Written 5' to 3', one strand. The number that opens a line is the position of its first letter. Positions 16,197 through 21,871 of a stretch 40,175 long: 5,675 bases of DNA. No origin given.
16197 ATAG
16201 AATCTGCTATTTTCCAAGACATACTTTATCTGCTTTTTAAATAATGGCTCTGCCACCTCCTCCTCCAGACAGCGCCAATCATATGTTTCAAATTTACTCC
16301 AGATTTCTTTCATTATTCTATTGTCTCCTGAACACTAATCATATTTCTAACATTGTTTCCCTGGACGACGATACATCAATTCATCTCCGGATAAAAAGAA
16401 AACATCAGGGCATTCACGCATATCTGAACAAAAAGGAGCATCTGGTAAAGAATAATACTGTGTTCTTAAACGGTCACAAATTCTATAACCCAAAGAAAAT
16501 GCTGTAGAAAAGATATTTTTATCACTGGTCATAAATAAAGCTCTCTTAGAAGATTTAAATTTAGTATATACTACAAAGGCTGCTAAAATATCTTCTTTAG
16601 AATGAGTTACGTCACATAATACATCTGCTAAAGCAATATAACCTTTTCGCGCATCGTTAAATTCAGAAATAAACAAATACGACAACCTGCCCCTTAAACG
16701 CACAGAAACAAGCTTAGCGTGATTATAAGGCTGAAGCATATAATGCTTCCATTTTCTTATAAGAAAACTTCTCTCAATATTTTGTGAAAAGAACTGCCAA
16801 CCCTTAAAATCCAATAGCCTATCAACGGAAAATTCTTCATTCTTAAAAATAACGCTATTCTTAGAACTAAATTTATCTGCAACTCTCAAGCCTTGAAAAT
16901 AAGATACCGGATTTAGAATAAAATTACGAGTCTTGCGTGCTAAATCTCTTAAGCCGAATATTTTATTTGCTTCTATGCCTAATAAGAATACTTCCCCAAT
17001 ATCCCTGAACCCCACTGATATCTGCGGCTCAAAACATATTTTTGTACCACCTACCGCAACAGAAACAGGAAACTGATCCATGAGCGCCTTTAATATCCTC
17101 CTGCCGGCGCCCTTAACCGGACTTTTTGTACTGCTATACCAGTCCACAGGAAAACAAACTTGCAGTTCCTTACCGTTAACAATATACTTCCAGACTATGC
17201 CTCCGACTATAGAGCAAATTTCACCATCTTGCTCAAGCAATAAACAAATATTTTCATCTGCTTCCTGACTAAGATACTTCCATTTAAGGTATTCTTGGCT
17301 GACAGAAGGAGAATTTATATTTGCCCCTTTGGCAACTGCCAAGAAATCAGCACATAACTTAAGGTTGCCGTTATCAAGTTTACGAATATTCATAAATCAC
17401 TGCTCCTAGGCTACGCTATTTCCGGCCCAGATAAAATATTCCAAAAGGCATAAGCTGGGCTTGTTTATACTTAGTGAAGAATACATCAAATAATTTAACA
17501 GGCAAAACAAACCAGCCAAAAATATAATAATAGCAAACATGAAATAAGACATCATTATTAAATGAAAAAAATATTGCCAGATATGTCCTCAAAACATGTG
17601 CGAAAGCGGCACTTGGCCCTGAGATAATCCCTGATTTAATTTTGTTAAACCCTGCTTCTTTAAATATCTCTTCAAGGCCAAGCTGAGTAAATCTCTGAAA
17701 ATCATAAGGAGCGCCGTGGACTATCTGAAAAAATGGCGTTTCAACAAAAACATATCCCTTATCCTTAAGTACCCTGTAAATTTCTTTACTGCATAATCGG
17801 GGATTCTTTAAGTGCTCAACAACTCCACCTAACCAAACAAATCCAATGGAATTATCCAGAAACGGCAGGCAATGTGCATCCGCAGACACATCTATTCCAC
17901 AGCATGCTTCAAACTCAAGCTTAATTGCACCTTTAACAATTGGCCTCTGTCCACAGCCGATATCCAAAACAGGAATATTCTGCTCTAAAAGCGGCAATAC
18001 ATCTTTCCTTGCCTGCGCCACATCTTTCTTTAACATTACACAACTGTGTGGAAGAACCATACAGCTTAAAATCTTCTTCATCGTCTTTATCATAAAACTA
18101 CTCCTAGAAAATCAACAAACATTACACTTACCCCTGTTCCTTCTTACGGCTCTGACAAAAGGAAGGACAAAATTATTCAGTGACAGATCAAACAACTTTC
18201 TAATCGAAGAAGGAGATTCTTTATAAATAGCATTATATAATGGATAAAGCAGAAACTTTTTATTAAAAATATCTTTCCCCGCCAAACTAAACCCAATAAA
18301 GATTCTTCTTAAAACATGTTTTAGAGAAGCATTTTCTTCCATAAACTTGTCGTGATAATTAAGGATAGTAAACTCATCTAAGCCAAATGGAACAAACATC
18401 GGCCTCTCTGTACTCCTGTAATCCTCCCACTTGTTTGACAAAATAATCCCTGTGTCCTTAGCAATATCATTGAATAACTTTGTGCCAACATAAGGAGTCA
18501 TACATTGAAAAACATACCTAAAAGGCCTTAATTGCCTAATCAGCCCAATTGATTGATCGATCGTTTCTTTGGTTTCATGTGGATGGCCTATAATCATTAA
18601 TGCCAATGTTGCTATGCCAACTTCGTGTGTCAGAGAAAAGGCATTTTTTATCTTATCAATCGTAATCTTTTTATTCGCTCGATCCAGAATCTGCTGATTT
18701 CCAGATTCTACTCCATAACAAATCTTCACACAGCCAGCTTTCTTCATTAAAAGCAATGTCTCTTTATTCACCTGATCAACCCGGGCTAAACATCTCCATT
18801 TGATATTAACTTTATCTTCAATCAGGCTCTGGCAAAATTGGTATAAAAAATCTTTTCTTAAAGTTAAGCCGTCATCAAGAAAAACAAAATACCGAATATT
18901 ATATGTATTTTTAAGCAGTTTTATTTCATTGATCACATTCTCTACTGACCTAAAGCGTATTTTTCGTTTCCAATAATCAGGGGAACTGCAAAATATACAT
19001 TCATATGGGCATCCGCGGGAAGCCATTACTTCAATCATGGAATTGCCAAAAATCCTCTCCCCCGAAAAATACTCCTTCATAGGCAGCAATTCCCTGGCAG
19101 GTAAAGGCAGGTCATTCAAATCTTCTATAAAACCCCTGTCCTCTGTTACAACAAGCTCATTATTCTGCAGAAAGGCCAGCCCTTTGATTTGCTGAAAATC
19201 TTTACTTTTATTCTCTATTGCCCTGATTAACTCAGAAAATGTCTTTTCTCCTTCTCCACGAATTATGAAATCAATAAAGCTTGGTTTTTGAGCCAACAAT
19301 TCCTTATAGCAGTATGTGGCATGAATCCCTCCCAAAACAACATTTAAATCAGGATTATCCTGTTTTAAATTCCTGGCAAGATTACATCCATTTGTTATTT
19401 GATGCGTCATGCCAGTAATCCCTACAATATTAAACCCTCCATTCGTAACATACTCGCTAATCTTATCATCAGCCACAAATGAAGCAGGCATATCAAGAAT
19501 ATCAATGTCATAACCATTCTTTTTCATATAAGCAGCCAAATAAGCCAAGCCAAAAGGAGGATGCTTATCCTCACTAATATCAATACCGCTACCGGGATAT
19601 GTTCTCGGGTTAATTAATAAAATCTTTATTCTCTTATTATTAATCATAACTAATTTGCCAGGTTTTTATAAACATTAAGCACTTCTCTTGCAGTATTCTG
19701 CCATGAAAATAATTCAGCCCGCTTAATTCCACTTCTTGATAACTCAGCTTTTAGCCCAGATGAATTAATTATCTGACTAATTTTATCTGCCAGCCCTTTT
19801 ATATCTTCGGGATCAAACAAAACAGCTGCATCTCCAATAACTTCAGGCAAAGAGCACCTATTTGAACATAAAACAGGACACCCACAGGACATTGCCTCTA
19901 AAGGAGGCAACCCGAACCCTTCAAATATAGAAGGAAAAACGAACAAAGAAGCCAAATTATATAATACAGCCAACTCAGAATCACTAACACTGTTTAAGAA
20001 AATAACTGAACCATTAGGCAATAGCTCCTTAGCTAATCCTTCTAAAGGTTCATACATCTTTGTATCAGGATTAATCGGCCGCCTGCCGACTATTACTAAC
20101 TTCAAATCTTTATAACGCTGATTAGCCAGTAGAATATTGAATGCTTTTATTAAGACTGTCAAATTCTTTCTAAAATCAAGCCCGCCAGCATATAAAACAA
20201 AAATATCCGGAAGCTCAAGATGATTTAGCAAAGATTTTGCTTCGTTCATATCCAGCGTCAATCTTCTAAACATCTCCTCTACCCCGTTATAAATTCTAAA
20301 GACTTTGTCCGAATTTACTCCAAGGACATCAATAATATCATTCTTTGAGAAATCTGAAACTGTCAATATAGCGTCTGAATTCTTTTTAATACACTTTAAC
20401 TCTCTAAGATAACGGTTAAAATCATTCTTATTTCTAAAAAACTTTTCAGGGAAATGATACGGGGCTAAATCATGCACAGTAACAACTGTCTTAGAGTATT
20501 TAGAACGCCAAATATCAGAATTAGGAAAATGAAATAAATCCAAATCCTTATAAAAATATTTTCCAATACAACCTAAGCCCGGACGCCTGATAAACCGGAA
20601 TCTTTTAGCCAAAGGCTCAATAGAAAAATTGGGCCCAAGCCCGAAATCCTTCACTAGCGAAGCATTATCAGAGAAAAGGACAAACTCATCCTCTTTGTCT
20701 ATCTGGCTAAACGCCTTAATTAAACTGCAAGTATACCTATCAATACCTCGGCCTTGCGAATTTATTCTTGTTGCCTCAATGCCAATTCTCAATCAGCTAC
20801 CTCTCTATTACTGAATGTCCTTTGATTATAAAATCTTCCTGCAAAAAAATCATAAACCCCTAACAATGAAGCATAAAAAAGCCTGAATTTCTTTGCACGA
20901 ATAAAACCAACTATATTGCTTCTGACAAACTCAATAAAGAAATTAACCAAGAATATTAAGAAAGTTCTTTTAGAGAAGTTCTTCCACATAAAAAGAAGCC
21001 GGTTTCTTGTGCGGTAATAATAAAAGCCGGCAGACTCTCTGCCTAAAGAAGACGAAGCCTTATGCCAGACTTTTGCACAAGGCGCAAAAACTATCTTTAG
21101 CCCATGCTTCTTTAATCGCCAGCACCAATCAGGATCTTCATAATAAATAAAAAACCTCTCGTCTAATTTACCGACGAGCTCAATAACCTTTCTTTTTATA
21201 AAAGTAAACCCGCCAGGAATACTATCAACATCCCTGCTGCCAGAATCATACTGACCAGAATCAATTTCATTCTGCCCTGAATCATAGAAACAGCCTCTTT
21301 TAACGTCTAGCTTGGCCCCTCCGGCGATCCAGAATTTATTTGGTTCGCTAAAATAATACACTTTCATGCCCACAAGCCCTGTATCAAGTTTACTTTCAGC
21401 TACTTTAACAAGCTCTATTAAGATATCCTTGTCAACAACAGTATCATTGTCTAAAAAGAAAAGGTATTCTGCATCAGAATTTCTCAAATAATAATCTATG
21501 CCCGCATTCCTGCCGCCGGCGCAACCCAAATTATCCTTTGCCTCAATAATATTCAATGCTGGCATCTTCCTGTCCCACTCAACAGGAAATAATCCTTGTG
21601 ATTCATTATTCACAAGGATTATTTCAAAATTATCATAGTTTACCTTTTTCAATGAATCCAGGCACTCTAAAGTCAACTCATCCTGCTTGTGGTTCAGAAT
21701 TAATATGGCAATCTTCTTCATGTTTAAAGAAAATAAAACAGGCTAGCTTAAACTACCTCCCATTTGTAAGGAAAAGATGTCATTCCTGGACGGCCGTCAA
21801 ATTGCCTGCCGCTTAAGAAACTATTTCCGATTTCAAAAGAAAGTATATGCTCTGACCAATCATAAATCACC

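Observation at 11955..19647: Seven-gene block that looks like an undescribed (beta-)aminoacyl / peptidyl glycan-tailoring module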

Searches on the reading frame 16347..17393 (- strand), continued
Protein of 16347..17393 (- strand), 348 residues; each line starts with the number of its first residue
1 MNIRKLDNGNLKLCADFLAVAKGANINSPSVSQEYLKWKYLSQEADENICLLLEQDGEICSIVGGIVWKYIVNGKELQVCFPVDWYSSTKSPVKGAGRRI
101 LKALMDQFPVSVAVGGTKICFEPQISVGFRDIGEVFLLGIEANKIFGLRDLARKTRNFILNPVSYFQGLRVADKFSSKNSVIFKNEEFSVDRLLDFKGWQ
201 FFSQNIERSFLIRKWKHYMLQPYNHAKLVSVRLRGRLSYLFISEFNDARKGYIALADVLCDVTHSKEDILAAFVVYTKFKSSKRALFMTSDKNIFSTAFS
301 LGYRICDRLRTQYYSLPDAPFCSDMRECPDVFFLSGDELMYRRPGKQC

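Call 80: search_solved_structures(query=A6, max_evalue=0.001, show_alignments=2)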
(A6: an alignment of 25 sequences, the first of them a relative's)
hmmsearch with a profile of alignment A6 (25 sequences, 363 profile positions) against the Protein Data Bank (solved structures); distinct sequences matched with E-value up to 0.001: 1.
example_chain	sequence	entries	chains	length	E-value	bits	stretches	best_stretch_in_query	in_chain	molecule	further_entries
2a5h_A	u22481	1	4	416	8.6e-36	126.8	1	65-298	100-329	L-lysine 2,3-aminomutase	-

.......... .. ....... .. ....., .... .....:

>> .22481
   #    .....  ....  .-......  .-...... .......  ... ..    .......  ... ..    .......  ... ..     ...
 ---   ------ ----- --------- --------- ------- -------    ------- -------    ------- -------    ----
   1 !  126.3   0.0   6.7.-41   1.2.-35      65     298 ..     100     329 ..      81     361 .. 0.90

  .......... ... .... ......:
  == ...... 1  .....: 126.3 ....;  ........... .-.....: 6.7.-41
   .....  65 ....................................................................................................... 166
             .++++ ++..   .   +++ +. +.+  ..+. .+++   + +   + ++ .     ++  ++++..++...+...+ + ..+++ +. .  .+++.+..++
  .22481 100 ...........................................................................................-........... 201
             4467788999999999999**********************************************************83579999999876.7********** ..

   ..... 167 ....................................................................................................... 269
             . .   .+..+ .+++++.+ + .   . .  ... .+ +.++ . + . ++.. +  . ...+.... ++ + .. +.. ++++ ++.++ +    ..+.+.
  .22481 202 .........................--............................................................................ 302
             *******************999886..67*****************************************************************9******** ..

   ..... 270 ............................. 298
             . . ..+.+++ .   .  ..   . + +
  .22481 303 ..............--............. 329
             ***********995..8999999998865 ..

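Call 92: find_encoding_contigs(protein=P0125, flank=7000, max_places=2)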
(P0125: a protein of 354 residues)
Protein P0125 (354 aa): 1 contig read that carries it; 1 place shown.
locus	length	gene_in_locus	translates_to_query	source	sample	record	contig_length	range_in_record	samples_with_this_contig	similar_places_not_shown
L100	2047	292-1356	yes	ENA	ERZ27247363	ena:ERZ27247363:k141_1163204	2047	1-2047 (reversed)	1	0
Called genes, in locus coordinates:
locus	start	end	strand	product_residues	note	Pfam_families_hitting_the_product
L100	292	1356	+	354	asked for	-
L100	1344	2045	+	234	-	?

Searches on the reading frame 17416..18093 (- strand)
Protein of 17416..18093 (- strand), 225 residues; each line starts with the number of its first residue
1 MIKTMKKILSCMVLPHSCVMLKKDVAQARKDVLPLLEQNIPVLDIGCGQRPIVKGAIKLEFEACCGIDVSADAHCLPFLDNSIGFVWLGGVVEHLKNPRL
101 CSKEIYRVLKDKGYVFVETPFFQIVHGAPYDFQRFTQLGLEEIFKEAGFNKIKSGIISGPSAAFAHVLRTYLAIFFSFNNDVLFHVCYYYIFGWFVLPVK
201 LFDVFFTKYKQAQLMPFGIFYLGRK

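Call 4: search_protein_families(library=pfam, proteins=[window:17416-18093:-], max_evalue=0.01)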
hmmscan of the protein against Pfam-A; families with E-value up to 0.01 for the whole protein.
window:17416-18093:- (225 aa): 4 families
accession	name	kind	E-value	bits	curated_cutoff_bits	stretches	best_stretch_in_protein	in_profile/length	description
PF13489.12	Methyltransf_23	-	3.5e-11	43.5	27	1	24-152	8-162/164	Methyltransferase domain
PF08241.18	Methyltransf_11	-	8.4e-11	42.8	21.2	1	70-117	48-95/95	Methyltransferase domain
PF13649.12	Methyltransf_25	-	4.2e-05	24.6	27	1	70-113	52-97/97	Methyltransferase domain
PF13847.12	Methyltransf_31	-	6.1e-05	23.2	27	0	71-120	61-112/145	Methyltransferase domain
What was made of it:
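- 17416..18093 (-): Class I SAM methyltransferase (225 aa). It is a backbone gene that is often, but not only, near the cassette. Pfam hits are Methyltransf_23 and Methyltransf_11 (call 4).
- Checked: Class I methyltransferase, 17416-18093 (call 4).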

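Call 5: search_protein_families(library=ncbifam, proteins=[window:17416-18093:-], max_evalue=0.01)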
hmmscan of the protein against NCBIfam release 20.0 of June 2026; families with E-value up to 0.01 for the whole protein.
window:17416-18093:- (225 aa): 4 families
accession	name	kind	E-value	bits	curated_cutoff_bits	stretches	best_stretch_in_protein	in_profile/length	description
NF045667.1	MTase_DVU1556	equivalog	0.00014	21.4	155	0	69-117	71-119/213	DVU_1556 family methyltransferase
TIGR01934.1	MenG_MenH_UbiE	subfamily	0.0031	16.8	158.35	0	69-117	93-141/223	ubiquinone/menaquinone biosynthesis methyltransferase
NF040539.1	AST_met_ArsM_2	exception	0.0036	17.2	240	1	70-122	116-167/262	putative arsinothricin biosynthesis methyltransferase ArsM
TIGR01983.1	UbiG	equivalog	0.0083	15.4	102.95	0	38-72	49-82/228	bifunctional 2-polyprenyl-6-hydroxyphenol methylase/3-demethylubiquinol 3-O-methyltransferase UbiG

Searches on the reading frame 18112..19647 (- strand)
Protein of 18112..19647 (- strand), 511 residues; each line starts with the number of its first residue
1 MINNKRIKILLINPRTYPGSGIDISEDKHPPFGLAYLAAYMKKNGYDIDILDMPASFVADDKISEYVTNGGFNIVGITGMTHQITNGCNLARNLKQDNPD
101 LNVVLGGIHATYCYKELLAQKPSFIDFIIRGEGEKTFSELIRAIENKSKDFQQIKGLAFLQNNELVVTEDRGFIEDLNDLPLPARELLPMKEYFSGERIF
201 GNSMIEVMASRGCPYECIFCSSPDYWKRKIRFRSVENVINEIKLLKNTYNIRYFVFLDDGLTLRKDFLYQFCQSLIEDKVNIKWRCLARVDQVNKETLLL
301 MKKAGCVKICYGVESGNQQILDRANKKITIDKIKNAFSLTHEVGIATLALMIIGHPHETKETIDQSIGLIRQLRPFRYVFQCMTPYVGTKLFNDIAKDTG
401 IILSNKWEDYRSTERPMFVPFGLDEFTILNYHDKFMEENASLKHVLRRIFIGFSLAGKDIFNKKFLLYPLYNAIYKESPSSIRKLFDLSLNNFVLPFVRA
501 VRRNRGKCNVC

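Call 4: search_protein_families(library=pfam, proteins=[window:18112-19647:-], max_evalue=0.01)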
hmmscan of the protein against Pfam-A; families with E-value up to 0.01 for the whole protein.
window:18112-19647:- (511 aa): 4 families
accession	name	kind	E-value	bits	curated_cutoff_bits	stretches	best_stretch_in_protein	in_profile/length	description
PF02310.24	B12-binding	-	1.1e-23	83.7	32.1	1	27-140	10-120/121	B12 binding domain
PF04055.27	Radical_SAM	-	2.6e-22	80.2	29.5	1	210-368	4-164/166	Radical SAM superfamily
PF08497.15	Radical_SAM_N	-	0.0059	16.4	25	0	94-164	120-202/301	Radical SAM N-terminal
PF19864.5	Radical_SAM_N2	-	0.0074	16.2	29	0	103-150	88-131/151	Radical SAM proteins, N-terminal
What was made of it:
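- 18112..19647 (-): B12-binding radical SAM enzyme (511 aa). It is a backbone gene and not part of the cassette. PF02310 and PF04055 both hit (call 4).
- Checked: B12-binding + Radical_SAM, 18112-19647: 1e-23 and 3e-22 (call 4).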

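Call 5: search_protein_families(library=ncbifam, proteins=[window:18112-19647:-], max_evalue=0.01)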
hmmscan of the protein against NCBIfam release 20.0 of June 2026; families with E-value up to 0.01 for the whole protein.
window:18112-19647:- (511 aa): 39 families (the best 25 are shown)
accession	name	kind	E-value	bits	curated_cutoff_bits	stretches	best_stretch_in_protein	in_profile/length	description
TIGR02026.1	BchE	equivalog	2.7e-80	270.6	481.35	1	8-410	1-401/497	magnesium-protoporphyrin IX monomethyl ester anaerobic oxidative cyclase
NF050148.1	rSAM_ApyD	equivalog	3e-62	211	750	1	17-395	11-393/645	RiPP biosynthesis radical SAM protein ApyD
TIGR03471.1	HpnJ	equivalog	6.1e-54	183.6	577.6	1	48-407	47-398/472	hopanoid biosynthesis associated radical SAM protein HpnJ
TIGR04479.1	bcpD_PhpK_rSAM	subfamily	1.7e-50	171.8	600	1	33-381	74-417/504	PhpK family radical SAM P-methyltransferase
NF038361.1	rSAM_Sden_1168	equivalog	1.4e-47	162.5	575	1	30-394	84-472/560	Sden_1168 family B12-binding radical SAM P-methyltransferase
TIGR04385.1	B12_rSAM_cofa1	equivalog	6.7e-41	140.9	450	1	23-393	12-380/438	B12 lower ligand biosynthesis radical SAM protein BzaD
TIGR04072.2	rSAM_ladder_B12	equivalog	4.6e-36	124.4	360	1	31-402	18-378/443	lipid biosynthesis B12-binding/radical SAM protein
NF033070.1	rSAM_AprD4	equivalog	1.1e-34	120.2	500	1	171-405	164-399/456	AprD4 family radical SAM diol-dehydratase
TIGR04367.1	HpnR_B12_rSAM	equivalog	3.9e-32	111.4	650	1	30-394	21-372/490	hopanoid C-3 methylase HpnR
TIGR03975.1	rSAM_ocin_1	subfamily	9.5e-32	110.2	281.85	1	62-373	119-430/606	RiPP maturation radical SAM C-methyltransferase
TIGR04013.1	B12_SAM_MJ_1487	hypoth_equivalog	7.6e-31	107.3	251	1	32-375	11-335/382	TIGR04013 family B12-binding domain/radical SAM domain-containing protein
TIGR04014.1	B12_SAM_MJ_0865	equivalog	4.4e-28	98.2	360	1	125-393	90-356/434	methyl-coenzyme M reductase glutamine C-methyltransferase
NF033712.0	B12_rSAM_KedN5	subfamily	8.7e-25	87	700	1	34-277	20-266/624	KedN5 family methylcobalamin-dependent radical SAM C-methyltransferase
TIGR04190.1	B12_SAM_Ta0216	equivalog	5.9e-24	84.6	500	1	31-373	37-394/554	TIGR04190 family B12-binding domain/radical SAM domain protein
NF040542.1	rSAM_RCCLKC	equivalog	8.5e-23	81.2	450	1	28-363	10-340/423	arsinothricin biosynthesis radical SAM protein ArsL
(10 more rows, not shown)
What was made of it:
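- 18112..19647 (-): BchE, ApyD, HpnJ and PhpK models all score below their cutoffs (call 5).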

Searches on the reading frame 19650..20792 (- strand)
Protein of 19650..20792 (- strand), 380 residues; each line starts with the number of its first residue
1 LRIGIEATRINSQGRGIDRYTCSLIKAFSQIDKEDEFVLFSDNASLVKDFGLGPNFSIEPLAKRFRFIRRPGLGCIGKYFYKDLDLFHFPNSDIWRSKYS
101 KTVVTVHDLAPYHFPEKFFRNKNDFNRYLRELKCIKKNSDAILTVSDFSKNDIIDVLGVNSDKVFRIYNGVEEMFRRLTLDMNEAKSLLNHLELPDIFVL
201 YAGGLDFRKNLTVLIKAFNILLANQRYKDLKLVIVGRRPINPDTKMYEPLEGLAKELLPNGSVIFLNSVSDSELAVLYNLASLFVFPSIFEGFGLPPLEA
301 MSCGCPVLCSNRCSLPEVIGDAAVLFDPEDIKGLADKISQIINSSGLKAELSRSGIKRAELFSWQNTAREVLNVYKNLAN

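Call 8: search_protein_families(library=pfam, proteins=[window:19650-20792:-], max_evalue=0.001)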
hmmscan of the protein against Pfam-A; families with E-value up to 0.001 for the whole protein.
window:19650-20792:- (380 aa): 5 families
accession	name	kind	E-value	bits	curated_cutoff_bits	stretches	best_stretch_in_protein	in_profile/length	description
PF00534.26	Glycos_transf_1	-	3.7e-38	131.2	26.4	1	196-357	15-171/172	Glycosyl transferases group 1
PF13692.12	Glyco_trans_1_4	-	4.1e-29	102.1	27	1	199-343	4-141/142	Glycosyl transferases group 1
PF20706.3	GT4-conflict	-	1.5e-10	41.1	26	1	199-328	200-326/385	Family 4 Glycosyltransferase in conflict systems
PF13439.12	Glyco_transf_4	-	1.6e-10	41.7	28.5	1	16-172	3-167/170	Glycosyltransferase Family 4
PF13524.12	Glyco_trans_1_2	-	8.2e-05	23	25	1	267-372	33-143/144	Glycosyl transferase-like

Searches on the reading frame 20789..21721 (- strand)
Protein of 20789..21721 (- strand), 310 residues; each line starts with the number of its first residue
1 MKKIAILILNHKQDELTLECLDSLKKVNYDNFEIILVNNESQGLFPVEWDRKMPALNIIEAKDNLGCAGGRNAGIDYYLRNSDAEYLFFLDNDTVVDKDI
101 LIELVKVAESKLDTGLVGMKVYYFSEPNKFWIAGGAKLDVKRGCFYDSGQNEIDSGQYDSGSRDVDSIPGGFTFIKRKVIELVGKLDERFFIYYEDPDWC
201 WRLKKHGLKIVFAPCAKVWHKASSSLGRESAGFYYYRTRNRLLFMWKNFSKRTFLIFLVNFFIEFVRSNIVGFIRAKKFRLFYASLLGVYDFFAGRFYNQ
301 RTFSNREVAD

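Call 8: search_protein_families(library=pfam, proteins=[window:20789-21721:-], max_evalue=0.001)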
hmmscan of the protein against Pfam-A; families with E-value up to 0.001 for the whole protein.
window:20789-21721:- (310 aa): 5 families
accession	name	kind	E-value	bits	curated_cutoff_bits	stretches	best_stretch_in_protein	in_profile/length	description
PF13641.12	Glyco_tranf_2_3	-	8.7e-15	55.8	27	1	4-226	3-217/230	Glycosyltransferase like family 2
PF00535.33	Glycos_transf_2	-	1.1e-14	55.1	23.3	1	8-155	4-139/168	Glycosyl transferase family 2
PF13632.12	Glyco_trans_2_3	-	1.9e-09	38.1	27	1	88-271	3-169/198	Glycosyl transferase family group 2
PF13712.12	Glyco_tranf_2_5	-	7.2e-08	32.8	27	1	74-221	44-190/210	Glycosyltransferase like family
PF10111.15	Glyco_tranf_2_2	-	8.5e-06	25.9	27.3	1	6-209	4-205/276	Glycosyltransferase like family 2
